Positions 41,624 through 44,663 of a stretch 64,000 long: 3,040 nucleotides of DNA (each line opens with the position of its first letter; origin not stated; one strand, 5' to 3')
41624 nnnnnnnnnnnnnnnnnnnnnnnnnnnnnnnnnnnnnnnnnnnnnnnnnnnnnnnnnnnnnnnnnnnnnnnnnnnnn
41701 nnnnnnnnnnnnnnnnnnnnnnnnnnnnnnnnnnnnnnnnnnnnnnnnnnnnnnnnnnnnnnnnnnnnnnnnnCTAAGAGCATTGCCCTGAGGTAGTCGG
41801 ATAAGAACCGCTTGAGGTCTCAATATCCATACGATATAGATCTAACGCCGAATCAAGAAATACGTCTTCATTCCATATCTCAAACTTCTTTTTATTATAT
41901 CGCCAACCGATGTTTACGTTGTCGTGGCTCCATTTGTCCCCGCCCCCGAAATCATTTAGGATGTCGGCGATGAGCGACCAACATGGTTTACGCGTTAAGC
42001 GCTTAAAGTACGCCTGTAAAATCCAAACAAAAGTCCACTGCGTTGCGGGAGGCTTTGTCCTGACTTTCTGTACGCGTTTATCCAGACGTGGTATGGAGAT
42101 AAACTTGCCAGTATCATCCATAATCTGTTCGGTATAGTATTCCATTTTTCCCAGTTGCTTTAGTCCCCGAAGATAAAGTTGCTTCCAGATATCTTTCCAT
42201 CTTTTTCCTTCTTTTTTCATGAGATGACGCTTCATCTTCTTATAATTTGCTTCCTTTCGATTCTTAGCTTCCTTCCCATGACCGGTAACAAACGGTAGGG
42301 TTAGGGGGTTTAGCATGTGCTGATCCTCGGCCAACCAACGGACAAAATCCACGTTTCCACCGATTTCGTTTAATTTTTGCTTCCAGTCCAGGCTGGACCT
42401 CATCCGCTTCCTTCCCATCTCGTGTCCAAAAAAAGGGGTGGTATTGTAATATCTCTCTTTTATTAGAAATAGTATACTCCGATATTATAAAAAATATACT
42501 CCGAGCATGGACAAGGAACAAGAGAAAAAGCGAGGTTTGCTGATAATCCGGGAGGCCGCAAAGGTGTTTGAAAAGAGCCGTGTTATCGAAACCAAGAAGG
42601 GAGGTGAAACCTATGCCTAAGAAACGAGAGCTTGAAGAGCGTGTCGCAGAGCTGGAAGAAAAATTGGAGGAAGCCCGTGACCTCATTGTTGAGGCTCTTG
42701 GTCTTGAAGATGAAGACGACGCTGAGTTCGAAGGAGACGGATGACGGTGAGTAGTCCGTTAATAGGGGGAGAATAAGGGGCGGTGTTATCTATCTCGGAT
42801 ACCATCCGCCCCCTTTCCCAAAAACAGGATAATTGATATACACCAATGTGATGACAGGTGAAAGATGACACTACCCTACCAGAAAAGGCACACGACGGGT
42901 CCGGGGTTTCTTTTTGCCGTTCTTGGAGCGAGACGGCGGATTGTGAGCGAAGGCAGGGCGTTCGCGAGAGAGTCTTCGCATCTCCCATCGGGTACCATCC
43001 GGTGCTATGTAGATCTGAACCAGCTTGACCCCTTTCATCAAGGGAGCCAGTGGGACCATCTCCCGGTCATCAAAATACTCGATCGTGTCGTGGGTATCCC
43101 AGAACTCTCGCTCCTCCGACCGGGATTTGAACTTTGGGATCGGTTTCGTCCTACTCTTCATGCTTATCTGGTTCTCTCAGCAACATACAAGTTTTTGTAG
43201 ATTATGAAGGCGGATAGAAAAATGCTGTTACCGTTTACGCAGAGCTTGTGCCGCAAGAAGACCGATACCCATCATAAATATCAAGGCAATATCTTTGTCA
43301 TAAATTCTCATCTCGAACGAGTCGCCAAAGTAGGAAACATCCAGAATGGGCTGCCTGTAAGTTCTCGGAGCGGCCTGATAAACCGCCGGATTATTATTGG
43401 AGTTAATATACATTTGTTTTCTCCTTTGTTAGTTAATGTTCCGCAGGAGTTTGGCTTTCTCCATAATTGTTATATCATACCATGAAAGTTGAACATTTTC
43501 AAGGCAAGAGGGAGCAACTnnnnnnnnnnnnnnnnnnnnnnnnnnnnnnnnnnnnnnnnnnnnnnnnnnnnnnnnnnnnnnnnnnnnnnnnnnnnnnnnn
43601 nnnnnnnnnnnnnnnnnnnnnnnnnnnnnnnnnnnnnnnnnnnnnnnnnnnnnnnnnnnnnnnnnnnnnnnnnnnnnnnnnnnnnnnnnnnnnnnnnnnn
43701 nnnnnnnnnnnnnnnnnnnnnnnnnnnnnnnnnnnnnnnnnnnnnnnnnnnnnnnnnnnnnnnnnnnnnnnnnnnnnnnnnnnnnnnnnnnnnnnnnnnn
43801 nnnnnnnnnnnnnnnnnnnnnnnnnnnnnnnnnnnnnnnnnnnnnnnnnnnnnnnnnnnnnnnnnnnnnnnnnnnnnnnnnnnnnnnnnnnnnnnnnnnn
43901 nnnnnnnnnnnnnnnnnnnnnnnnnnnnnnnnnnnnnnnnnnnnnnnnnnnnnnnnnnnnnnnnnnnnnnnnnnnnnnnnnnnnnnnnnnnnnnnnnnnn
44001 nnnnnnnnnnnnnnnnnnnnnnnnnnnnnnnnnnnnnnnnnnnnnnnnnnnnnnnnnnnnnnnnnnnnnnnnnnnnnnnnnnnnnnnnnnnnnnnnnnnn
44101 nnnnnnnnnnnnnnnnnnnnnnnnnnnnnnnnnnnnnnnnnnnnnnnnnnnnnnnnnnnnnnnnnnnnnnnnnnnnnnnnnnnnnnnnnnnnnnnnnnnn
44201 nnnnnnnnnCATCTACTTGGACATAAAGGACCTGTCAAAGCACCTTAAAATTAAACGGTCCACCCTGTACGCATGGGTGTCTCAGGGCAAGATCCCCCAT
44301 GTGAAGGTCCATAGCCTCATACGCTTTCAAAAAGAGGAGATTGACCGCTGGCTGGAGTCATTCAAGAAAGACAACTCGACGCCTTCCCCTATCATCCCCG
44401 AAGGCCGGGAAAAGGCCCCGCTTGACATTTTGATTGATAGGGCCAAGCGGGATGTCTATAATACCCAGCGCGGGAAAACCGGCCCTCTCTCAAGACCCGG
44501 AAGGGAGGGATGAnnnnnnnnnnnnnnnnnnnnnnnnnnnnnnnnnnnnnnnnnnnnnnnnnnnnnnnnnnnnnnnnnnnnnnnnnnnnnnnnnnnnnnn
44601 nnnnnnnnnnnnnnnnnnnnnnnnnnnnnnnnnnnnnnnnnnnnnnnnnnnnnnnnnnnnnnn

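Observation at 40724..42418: AT-rich island cargo: zinc-ribbon / double SAP-like / PD-(D/E)xK-like protein plus a basic 214-aa protein of unknown function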

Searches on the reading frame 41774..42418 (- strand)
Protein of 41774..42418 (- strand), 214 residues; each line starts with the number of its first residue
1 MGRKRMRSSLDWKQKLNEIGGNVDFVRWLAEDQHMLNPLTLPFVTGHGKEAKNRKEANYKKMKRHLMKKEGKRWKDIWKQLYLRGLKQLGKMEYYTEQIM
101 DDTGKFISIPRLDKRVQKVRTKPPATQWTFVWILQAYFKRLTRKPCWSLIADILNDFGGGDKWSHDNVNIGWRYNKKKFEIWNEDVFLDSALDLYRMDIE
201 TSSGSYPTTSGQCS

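Call 4: search_protein_families(library=pfam, proteins=[window:41774-42418:-], max_evalue=0.1)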
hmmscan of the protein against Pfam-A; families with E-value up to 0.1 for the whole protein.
window:41774-42418:- (214 aa): 0 families

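Call 5: search_protein_families(library=padloc, proteins=[window:41774-42418:-], max_evalue=1)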
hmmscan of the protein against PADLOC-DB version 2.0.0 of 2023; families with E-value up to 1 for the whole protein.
window:41774-42418:- (214 aa): 0 families

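Call 6: search_protein_families(library=ncbifam, proteins=[window:41774-42418:-], max_evalue=1)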
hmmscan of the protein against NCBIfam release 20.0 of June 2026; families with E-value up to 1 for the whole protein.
window:41774-42418:- (214 aa): 1 family
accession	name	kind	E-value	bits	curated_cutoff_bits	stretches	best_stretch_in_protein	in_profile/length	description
NF003657.0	PRK05289.1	equivalog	0.13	11.4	226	1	41-97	180-236/264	acyl-ACP--UDP-N-acetylglucosamine O-acyltransferase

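Call 7: search_protein_families(library=phrogs, proteins=[window:41774-42418:-], max_evalue=1)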
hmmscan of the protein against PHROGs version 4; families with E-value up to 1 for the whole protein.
window:41774-42418:- (214 aa): 0 families

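Call 10: find_homologous_proteins(query=window:41774-42418:-)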
Query window:41774-42418:- (214 aa): 2 proteins with E <= 0.001 among 197 candidates.
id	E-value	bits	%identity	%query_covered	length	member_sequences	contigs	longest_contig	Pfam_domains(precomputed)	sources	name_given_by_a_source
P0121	4.1e-142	489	100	98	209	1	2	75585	-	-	-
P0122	2.9e-88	313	72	90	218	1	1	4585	-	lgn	-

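Call 39: search_protein_representatives(protein=window:41774-42418:-)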
Query: 214 residues. Proteins with E-value up to 0.001 (for the whole library): 24; up to 1e-10: 8; up to 1e-30: 1. The best 24 are listed.
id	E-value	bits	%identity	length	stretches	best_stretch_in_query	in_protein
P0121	1.3e-142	489.0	100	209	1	6-214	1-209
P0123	6.9e-19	84.4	31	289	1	13-184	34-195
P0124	3.3e-17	78.9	34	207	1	10-197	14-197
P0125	1.3e-15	73.6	35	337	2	122-197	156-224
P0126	2.8e-15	72.6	30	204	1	17-202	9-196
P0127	1.4e-13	67.0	38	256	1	51-176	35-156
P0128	3.7e-12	62.4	36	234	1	4-197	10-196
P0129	1.2e-11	60.7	32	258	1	9-196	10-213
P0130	2.3e-10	56.5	33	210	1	14-195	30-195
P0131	7.1e-09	51.6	30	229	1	14-183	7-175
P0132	6.5e-08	48.5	29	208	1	51-179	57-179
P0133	1.2e-07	47.6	29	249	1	9-196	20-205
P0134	1.3e-07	47.5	32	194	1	14-181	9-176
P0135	1.3e-07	47.5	37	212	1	49-195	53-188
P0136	4.4e-06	42.5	40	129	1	134-196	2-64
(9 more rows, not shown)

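Call 42: search_protein_families(library=pfam, alignment_id=A4, max_evalue=0.01)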
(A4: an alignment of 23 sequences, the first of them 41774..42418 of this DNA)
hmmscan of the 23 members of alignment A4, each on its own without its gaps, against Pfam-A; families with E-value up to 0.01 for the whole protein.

A. member 1, window:41774-42418:- (214 aa): 0 families

B. families by the number of members that match (of 23 scanned): 4 families
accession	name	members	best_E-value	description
PF18579.7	Raf1_HTH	1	2.7e-05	Rubisco accumulation factor 1 helix turn helix domain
PF17832.7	Pre-PUA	1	0.0016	Pre-PUA-like domain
PF02796.21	HTH_7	1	0.002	Helix-turn-helix domain of resolvase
PF19197.5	DUF5872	1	0.0087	Family of unknown function (DUF5872)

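Call 43: find_encoding_contigs(protein=P0124, flank=5000, max_places=3)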
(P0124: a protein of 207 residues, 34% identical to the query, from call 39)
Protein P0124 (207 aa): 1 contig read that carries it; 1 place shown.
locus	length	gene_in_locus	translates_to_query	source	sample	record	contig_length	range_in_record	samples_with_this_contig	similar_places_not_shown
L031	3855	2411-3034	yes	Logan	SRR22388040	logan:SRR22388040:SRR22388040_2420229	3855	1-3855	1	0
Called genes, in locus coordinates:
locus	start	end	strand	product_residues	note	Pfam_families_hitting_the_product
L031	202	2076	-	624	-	-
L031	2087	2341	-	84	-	PF12728:HTH_17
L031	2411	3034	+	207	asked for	-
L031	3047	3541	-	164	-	-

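Call 44: search_solved_structures(query=A4, max_evalue=10, show_alignments=2)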
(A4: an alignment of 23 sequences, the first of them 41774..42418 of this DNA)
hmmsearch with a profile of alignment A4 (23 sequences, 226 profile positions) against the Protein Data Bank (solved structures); distinct sequences matched with E-value up to 10: 5.
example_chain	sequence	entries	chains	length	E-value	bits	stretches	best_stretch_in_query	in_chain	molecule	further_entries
2j7p_D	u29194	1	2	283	0.18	14.8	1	44-92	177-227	CELL DIVISION PROTEIN FTSY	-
2cnw_D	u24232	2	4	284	0.18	14.8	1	44-92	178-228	CELL DIVISION PROTEIN FTSY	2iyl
1rj9_A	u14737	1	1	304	0.2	14.6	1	44-92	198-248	Signal Recognition Protein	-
1okk_D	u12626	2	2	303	0.2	14.6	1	44-92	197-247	CELL DIVISION PROTEIN FTSY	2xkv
2q9a_A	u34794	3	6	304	0.2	14.6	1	44-92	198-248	Cell division protein ftsY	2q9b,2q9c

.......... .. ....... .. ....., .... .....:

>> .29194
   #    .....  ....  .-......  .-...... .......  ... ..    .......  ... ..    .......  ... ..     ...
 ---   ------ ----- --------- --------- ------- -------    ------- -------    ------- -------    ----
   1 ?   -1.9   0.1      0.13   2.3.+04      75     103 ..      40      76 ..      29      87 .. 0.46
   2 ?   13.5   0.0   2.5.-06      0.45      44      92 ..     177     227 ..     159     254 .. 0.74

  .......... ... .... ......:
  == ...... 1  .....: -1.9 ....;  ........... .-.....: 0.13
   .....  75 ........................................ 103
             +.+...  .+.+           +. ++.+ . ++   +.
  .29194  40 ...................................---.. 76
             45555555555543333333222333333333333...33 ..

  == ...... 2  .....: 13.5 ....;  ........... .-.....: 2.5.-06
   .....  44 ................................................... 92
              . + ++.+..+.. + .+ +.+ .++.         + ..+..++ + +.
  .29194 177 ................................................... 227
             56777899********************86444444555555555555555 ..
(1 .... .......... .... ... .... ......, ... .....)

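Call 45: find_encoding_contigs(protein=P0128, flank=6000, max_places=3)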
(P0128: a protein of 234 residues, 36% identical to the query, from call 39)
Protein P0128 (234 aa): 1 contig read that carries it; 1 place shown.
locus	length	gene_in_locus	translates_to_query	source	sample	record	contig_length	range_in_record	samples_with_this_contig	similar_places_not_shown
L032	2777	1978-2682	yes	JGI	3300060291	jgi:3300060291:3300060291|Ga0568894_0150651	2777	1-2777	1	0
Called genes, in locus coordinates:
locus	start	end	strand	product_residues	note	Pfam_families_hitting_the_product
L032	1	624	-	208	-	?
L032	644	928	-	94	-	-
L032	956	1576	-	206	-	-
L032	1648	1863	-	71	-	-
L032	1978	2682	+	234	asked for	-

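Call 46: find_encoding_contigs(protein=P0126, flank=6000, max_places=3)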
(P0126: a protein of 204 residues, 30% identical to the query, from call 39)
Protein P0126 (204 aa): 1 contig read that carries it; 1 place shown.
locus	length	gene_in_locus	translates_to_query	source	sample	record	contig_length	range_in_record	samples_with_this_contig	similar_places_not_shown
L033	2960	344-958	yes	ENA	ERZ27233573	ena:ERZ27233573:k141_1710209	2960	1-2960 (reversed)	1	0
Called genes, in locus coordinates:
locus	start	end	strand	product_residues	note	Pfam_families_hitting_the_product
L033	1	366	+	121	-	?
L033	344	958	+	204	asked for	-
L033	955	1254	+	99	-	PF14076:DUF4258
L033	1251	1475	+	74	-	PF15731:MqsA_antitoxin (weak)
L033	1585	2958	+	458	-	?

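Call 53: predict_structure(alignment_id=A4)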
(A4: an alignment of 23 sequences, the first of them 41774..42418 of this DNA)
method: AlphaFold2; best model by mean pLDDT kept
length: 214 residues; sequences in the alignment: 23
mean_pLDDT: 81.6   pTM: 0.60
mean pLDDT of the five models: 81.6, 80.2, 78.1, 77.3, 76.8
residues with pLDDT >= 90: 117; 70-90: 41; 50-70: 37; < 50: 19
segments of 3 or more residues with pLDDT < 50: 38-45, 114-120
pLDDT, mean of each block of 10 residues (from residue 1): 53 96 96 70 54 87 95 96 83 64 72 47 81 97 97 88 92 94 95 95 70 54
secondary structure, 60 per line:
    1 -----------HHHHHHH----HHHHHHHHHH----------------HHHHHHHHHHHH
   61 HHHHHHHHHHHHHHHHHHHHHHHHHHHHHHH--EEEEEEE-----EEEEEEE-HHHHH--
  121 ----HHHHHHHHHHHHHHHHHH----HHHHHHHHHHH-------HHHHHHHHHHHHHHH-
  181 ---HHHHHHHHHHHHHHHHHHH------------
elements in order: H12-18 H23-32 H49-91 E94-100 E106-112 H114-118 H125-142 H147-157 H165-179 H184-202

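Call 57: fold_search(model_id=the predicted structure, library=pdb)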
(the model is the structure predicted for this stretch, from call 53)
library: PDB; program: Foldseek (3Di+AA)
matches with E <= 10: 123; with E <= 0.001: 0
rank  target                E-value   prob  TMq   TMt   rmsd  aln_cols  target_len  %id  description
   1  8om2_G                1.1e+00  0.11  0.15  0.16  16.7       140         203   14  Small subunit of yeast mitochondrial ribosome in complex with METTL17/Rsm22. (released 2024-01-10)
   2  9ftd_MODEL_1_A        1.4e+00  0.04  0.15  0.14  18.0       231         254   14  Solution structure of BmSA1, the major surface antigen from Babesia microti (released 2025-05-14)
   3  6bz1_D                2.2e+00  0.08  0.10  0.19  12.2        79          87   19  MEF2 Chimera D83V mutant/DNA complex (released 2018-02-07)
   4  6bz1_A                2.2e+00  0.08  0.10  0.19  12.2        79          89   19  MEF2 Chimera D83V mutant/DNA complex (released 2018-02-07)
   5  3vr6_G                2.5e+00  0.02  0.12  0.14  25.8       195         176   12  Crystal structure of AMP-PNP bound Enterococcus hirae V1-ATPase [bV1] (released 2013-01-16)
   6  5hki_B                2.9e+00  0.08  0.11  0.11   8.0        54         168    9  Crystal structure of Mycobacterium tuberculosis H37Rv orotate phosphoribosyltransferase in complex with Fe(III) dicitr (released 2017-01-25)
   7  6bz1_C                2.9e+00  0.07  0.10  0.19  12.2        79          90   19  MEF2 Chimera D83V mutant/DNA complex (released 2018-02-07)
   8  7xuz_C                3.1e+00  0.07  0.10  0.20  12.3        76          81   18  Crystal structure of a HDAC4-MEF2A-DNA ternary complex (released 2023-11-29)
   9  6ut4_A                3.3e+00  0.07  0.15  0.10   9.9       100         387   10  Cryo-EM structure of the asymmetric AAA+ domain hexamer from Thermococcus gammatolerans McrB (released 2020-10-21)
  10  6wc2_D                3.5e+00  0.06  0.12  0.21  11.9        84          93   18  Crystal Structure of a Ternary MEF2 Chimera/NKX2-5/myocardin enhancer DNA Complex (released 2020-07-22)
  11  8f8s_A                3.5e+00  0.04  0.12  0.08  16.7       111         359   13  Cryo-EM structure of the free pointed end of F-actin (released 2023-06-07)
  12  1kyz_C                3.5e+00  0.03  0.12  0.09  13.9       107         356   12  Crystal Structure Analysis of Caffeic acid/5-hydroxyferulic acid 3/5-O-methyltransferase Ferulic Acid Complex (released 2002-08-28)
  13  5o6g_A                3.5e+00  0.01  0.13  0.14  11.8       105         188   12  Structures and dynamics of mesophilic variants from the homing endonuclease I-DmoI (released 2017-12-06)
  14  7vai_G                3.5e+00  0.01  0.12  0.12  27.6       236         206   13  V1EG of V/A-ATPase from Thermus thermophilus, state1-1 (released 2022-07-13)
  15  1z9h_A                3.7e+00  0.03  0.13  0.11  19.1       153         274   11  Microsomal prostaglandin E synthase type-2 (released 2005-05-17)
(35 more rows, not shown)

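Call 58: search_protein_families(library=pfam, proteins=[L031:205-2076:-, L031:3050-3541:-, L032:959-1576:-, L032:647-928:-, L033:1585-2958:+], max_evalue=0.01)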
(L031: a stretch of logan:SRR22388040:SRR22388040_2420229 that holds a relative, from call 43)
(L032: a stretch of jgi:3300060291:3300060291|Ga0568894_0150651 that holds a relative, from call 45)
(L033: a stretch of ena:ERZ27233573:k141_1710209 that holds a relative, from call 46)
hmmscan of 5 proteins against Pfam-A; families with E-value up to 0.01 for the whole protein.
L031:205-2076:- (624 aa): 0 families

L031:3050-3541:- (164 aa): 0 families

L032:959-1576:- (206 aa): 0 families

L032:647-928:- (94 aa): 0 families

L033:1585-2958:+ (458 aa): 6 families
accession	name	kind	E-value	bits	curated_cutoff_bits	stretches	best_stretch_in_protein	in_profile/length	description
PF00270.35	DEAD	-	2.4e-12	47.3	26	1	263-427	19-161/167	DEAD/DEAH box helicase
PF04851.21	ResIII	-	8e-09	36.1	22.5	1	256-397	21-138/164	Type III restriction enzyme, res subunit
PF02562.22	PhoH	-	1e-05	25.6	27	1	259-302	20-63/205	PhoH-like protein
PF13401.12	AAA_22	-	1.2e-05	26.1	27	1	259-413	6-109/130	AAA domain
PF01966.28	HD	-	6.6e-05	23.6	22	1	28-111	2-92/116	HD domain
PF25199.1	nSTAND_NTPase5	-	0.00077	19.7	34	1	236-288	18-70/145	Novel STAND NTPase 5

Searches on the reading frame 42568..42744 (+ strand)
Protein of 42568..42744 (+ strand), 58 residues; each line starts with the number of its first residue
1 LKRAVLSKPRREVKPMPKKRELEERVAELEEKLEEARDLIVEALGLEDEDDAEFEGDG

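Call 4: search_protein_families(library=pfam, proteins=[window:42568-42744:+], max_evalue=0.1)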
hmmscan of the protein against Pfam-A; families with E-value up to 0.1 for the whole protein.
window:42568-42744:+ (58 aa): 3 families
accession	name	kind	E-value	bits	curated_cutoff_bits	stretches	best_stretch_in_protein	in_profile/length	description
PF08663.15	HalX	-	0.0023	18.7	23.2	1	2-39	18-57/68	HalX domain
PF05235.19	CHAD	-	0.05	14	25.6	1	12-48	45-81/228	CHAD domain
PF15898.10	PRKG1_interact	-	0.074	14.1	32.4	1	18-52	57-91/101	cGMP-dependent protein kinase interacting domain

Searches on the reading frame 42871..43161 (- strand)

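Call 4: search_protein_families(library=pfam, proteins=[window:42871-43161:-], max_evalue=0.1)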
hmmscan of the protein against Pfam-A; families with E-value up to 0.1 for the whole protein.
window:42871-43161:- (96 aa): 1 family
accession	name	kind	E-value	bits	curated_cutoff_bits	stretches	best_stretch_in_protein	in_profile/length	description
PF12441.14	CopG_antitoxin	-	6.1e-08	33.7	28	1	6-41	1-38/79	CopG antitoxin of type II toxin-antitoxin system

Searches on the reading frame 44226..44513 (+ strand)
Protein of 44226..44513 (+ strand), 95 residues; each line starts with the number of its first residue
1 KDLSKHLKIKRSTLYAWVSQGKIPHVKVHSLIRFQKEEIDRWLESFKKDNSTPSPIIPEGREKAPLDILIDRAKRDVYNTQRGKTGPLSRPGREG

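Call 4: search_protein_families(library=pfam, proteins=[window:44226-44513:+], max_evalue=0.1)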
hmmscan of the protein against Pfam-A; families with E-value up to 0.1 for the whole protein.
window:44226-44513:+ (95 aa): 5 families
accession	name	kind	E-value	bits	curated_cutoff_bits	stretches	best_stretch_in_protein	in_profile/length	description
PF12728.13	HTH_17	-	6.2e-13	49.2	27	1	1-45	5-49/51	Helix-turn-helix domain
PF13022.12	HTH_Tnp_1_2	-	0.0032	18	27.9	1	2-48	31-69/122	Helix-turn-helix of insertion element transposase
PF07022.19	Phage_CI_repr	-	0.0045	17.7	22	1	1-27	16-42/65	Bacteriophage CI repressor helix-turn-helix domain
PF00376.29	MerR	-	0.0076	16.5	28.2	1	1-25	3-27/38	MerR family regulatory protein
PF23125.1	Xre-MbcA-ParS_M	-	0.015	15.4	27.8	1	2-22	6-26/51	Antitoxin Xre/MbcA/ParS-like, middle domain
